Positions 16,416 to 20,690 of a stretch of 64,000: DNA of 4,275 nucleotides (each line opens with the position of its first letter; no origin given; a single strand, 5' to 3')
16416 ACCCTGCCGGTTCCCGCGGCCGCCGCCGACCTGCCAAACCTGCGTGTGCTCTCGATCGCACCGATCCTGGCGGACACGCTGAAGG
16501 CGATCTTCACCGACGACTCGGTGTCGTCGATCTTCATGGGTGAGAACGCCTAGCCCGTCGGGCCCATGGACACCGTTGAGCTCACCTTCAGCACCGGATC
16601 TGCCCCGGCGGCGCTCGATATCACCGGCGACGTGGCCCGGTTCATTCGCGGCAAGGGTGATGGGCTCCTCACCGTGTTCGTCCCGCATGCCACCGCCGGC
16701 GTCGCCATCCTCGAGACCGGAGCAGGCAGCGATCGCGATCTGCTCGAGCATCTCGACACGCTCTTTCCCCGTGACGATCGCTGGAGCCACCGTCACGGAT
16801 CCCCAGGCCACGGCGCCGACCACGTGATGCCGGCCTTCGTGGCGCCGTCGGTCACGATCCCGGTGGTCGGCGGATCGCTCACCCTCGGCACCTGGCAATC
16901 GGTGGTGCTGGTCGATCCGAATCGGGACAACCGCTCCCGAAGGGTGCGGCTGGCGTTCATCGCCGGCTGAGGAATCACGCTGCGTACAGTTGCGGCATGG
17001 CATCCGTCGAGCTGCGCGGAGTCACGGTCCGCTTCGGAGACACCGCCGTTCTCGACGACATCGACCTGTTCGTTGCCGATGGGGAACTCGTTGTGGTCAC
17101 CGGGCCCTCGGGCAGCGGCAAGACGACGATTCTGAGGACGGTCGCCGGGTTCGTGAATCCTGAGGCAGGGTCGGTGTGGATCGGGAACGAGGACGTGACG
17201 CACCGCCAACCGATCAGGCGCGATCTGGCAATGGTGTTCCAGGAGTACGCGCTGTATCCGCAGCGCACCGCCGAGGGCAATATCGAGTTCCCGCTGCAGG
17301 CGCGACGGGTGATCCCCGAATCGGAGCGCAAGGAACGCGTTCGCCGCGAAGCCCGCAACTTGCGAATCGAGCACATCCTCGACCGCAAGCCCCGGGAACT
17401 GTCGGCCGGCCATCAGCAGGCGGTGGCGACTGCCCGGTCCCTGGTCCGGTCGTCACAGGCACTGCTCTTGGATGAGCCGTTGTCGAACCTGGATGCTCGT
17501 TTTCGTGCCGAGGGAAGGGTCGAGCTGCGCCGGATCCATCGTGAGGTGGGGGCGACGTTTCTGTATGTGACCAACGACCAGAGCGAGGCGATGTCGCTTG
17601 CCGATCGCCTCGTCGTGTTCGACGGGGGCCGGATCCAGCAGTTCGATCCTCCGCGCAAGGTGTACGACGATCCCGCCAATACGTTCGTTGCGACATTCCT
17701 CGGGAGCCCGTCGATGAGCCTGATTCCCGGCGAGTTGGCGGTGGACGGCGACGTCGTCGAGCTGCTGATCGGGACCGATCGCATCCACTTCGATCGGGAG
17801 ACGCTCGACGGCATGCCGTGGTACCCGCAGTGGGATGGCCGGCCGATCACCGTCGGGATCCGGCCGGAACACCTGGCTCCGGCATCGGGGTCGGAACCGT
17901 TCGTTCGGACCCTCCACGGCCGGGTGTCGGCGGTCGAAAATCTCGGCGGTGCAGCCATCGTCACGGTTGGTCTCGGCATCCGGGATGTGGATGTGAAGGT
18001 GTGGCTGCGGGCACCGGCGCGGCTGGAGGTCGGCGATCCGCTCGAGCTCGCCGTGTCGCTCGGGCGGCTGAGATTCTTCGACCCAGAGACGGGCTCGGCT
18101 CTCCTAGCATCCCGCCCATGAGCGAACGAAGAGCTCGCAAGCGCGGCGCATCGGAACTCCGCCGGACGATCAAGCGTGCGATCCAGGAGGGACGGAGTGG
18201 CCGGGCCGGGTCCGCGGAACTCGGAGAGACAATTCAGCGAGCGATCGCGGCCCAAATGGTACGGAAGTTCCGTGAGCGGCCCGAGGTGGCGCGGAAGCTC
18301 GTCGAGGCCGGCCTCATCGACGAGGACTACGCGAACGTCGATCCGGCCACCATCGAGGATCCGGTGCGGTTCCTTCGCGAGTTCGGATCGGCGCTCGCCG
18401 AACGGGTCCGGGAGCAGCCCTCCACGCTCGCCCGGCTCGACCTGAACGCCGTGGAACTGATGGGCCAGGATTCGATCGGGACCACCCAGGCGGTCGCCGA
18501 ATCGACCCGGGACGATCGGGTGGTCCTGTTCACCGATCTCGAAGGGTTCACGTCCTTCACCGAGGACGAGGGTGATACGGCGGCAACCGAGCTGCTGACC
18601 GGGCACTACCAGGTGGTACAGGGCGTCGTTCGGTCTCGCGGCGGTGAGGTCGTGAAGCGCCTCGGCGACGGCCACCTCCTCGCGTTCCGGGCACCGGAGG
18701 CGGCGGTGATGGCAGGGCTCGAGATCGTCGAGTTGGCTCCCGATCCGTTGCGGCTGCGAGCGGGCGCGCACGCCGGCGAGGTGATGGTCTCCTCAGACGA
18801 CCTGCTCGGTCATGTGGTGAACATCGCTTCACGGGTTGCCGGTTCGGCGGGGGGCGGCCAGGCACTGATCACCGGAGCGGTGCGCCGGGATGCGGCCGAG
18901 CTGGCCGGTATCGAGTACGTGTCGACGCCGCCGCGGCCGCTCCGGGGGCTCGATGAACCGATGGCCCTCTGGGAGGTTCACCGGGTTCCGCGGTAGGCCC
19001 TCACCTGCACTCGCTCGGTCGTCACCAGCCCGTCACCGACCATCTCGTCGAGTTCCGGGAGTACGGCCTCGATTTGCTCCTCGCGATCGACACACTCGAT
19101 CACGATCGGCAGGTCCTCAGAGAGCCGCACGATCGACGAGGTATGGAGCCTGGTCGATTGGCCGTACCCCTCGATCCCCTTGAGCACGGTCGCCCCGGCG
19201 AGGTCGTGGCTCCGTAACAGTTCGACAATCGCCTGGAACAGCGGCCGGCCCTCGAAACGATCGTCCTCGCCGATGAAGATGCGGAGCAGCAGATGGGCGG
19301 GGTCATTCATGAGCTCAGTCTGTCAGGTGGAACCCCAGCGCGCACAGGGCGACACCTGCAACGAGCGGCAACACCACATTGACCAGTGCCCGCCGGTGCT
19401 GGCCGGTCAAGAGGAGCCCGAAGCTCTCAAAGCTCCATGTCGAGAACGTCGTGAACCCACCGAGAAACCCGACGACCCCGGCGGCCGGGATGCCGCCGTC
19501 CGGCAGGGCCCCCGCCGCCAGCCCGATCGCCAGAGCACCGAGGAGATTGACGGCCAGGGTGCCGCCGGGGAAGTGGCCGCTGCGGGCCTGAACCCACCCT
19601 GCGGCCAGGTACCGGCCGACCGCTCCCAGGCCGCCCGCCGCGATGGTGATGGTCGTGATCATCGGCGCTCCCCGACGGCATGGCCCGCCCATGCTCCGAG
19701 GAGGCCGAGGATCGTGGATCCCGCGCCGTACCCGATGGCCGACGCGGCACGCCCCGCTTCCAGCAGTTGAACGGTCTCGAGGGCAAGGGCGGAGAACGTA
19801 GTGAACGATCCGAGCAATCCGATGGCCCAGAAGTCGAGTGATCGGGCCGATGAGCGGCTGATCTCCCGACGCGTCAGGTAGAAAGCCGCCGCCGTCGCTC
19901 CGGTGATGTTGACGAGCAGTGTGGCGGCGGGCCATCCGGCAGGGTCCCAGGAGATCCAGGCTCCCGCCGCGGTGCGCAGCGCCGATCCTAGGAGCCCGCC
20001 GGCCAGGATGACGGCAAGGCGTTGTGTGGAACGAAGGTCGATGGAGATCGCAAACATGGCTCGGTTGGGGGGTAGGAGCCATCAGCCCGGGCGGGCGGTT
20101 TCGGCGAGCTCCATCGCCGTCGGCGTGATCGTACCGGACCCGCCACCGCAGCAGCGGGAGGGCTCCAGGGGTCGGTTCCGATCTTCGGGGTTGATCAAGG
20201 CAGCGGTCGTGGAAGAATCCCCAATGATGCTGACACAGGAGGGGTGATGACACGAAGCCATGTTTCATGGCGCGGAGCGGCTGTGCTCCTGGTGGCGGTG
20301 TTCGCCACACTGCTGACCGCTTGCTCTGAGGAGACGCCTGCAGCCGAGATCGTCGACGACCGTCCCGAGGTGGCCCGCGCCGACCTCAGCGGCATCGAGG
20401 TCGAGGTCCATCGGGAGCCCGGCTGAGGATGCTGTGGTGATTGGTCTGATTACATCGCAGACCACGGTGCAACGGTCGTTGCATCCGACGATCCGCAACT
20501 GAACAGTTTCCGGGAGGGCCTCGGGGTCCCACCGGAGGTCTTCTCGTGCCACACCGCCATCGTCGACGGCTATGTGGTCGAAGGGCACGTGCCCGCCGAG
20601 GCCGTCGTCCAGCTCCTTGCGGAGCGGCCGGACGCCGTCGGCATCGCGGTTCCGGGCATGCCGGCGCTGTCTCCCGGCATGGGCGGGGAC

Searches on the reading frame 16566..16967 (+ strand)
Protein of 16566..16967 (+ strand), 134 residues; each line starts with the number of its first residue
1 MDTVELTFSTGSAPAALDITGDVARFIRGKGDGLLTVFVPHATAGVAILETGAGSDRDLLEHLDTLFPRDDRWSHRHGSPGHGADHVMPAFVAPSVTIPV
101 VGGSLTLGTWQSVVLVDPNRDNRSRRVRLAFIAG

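Call 40: search_protein_families(library=pfam, proteins=[window:16566-16967:+], max_evalue=0.001)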
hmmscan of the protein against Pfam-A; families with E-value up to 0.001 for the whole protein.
window:16566-16967:+ (134 aa): 1 family
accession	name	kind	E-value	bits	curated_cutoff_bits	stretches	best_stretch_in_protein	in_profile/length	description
PF01894.22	UPF0047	-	2.1e-27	96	27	1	18-129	1-115/117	Uncharacterised protein family UPF0047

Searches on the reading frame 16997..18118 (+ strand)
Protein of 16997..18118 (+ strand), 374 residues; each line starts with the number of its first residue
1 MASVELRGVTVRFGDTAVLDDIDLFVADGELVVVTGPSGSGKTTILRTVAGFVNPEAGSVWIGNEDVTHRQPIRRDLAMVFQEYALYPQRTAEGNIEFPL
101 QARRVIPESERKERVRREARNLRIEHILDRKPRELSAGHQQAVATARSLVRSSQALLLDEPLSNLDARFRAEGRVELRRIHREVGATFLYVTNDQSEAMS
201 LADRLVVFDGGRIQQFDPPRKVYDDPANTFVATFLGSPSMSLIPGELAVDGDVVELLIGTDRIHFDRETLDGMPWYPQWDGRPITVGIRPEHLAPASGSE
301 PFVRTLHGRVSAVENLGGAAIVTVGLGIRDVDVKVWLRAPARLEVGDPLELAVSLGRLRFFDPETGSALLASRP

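Call 40: search_protein_families(library=pfam, proteins=[window:16997-18118:+], max_evalue=0.001)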
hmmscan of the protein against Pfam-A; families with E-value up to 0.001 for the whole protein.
window:16997-18118:+ (374 aa): 7 families
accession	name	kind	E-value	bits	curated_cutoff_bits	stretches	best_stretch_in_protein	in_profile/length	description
PF00005.33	ABC_tran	-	5.7e-29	101.9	25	1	19-162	1-136/137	ABC transporter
PF17912.7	OB_MalK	-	7.9e-09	36.7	27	1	236-293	1-53/53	MalK OB fold domain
PF08402.16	TOBE_2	-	5.7e-07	30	21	1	286-361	1-76/76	TOBE domain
PF13191.12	AAA_16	-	5.7e-06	27.4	32.6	1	28-93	21-85/167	AAA ATPase domain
PF13304.12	AAA_21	-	0.0001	23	27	0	31-49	1-19/304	AAA domain, putative AbiEii toxin, Type IV TA system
PF25199.1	nSTAND_NTPase5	-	0.00034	20.9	34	1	30-51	42-63/145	Novel STAND NTPase 5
PF00437.27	T2SSE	-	0.00056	19.1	24.9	1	31-56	144-169/370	Type II/IV secretion system protein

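Call 53: search_protein_families(library=ncbifam, proteins=[window:16997-18118:+], max_evalue=0.001)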
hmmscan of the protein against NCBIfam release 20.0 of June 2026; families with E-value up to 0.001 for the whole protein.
window:16997-18118:+ (374 aa): 181 families (the best 25 are shown)
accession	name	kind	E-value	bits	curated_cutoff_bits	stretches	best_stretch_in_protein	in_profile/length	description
NF008653.0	PRK11650.1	subfamily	2.3e-100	336.1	432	1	1-367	1-353/357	sn-glycerol-3-phosphate ABC transporter ATP-binding protein UgpC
NF008233.0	PRK11000.1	equivalog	6.1e-83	278.7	568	1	1-356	1-348/369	maltose/maltodextrin ABC transporter ATP-binding protein MalK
NF006987.0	PRK09452.1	equivalog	1.3e-74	251.2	482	1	4-238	18-251/378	spermidine/putrescine ABC transporter ATP-binding protein PotA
TIGR03265.1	PhnT2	equivalog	3.1e-74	250.3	457.7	1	4-324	5-310/353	putative 2-aminoethylphosphonate ABC transporter ATP-binding protein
NF040933.2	ABC_arch_GlcV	equivalog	2.2e-72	243.9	450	1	12-361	11-357/357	glucose ABC transporter ATP-binding protein GlcV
TIGR01187.1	potA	subfamily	7.1e-72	242.2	355.6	1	35-240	2-206/325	polyamine ABC transporter ATP-binding protein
TIGR03258.1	PhnT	equivalog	1.4e-71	241.4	499.15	1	3-351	8-347/359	2-aminoethylphosphonate ABC transport system ATP-binding subunit PhnT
NF043075.1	MMSYN1_0197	equivalog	2.3e-67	227.3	550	1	4-250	3-246/341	spermidine/putrescine ABC transporter ATP-binding protein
NF008513.0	PRK11432.1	equivalog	4.8e-67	226.3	496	1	4-293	7-283/351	ferric ABC transporter ATP-binding protein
TIGR00968.1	3a0106s01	subfamily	5.2e-67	225.8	342.75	1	6-237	3-233/237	sulfate ABC transporter ATP-binding protein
NF040840.2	tungstate_WtpC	equivalog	3.6e-65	220.5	440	1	19-327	16-312/347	tungstate ABC transporter ATP-binding protein WtpC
NF008105.0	PRK10851.1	equivalog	2.4e-57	194.3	502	1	3-237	2-239/362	sulfate/thiosulfate ABC transporter ATP-binding protein CysA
NF008621.0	PRK11607.1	equivalog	1.2e-54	185.6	613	1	4-294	20-303/377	putrescine ABC transporter ATP-binding subunit PotG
TIGR01186.1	proV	subfamily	3.4e-50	171.2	326.6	1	14-240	4-235/363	betaine/proline/choline family ABC transporter ATP-binding protein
TIGR01277.1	thiQ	equivalog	1.8e-44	151.9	245.05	1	11-216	6-210/213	thiamine ABC transporter ATP-binding protein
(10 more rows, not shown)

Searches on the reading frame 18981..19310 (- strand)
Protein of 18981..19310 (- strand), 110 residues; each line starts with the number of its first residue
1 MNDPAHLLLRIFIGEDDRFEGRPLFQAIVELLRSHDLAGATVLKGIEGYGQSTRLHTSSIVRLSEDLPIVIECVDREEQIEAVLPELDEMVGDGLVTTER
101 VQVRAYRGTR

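Call 6: search_protein_families(library=pfam, proteins=[window:18981-19310:-], max_evalue=0.01)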
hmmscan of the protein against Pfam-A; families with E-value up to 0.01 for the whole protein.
window:18981-19310:- (110 aa): 2 families
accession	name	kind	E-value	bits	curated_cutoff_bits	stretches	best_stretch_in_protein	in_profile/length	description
PF02641.20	DUF190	-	2e-41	140.6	23.4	1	8-103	2-97/97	Uncharacterized ACR, COG1993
PF00543.27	P-II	-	0.0044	17.8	25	1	25-93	13-80/102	Nitrogen regulatory protein P-II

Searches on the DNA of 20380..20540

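Call 78: search_rna_families(source=window, start=20380, end=20540, threshold=evalue, max_evalue=10)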
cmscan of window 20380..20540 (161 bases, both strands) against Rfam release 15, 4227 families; matches with E-value up to 10: 2.
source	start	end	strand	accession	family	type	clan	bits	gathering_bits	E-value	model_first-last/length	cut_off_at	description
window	20380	20443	+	RF00232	Spi-1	Cis-reg;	-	15.5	40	0.46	104-168/168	5'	Spi-1 (PU.1) 5' UTR regulatory element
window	20393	20452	+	RF01516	v-snoRNA-1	Gene; snRNA; snoRNA; CD-box;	-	10.3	75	7.4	1-65/65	no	Human herpesvirus 1 small nucleolar RNA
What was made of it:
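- On Bacterial selenoprotein: There is no Rfam match (call 78).
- Tried and rejected: An Rfam search of the region at E up to 10 gave only spurious hits (call 78).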
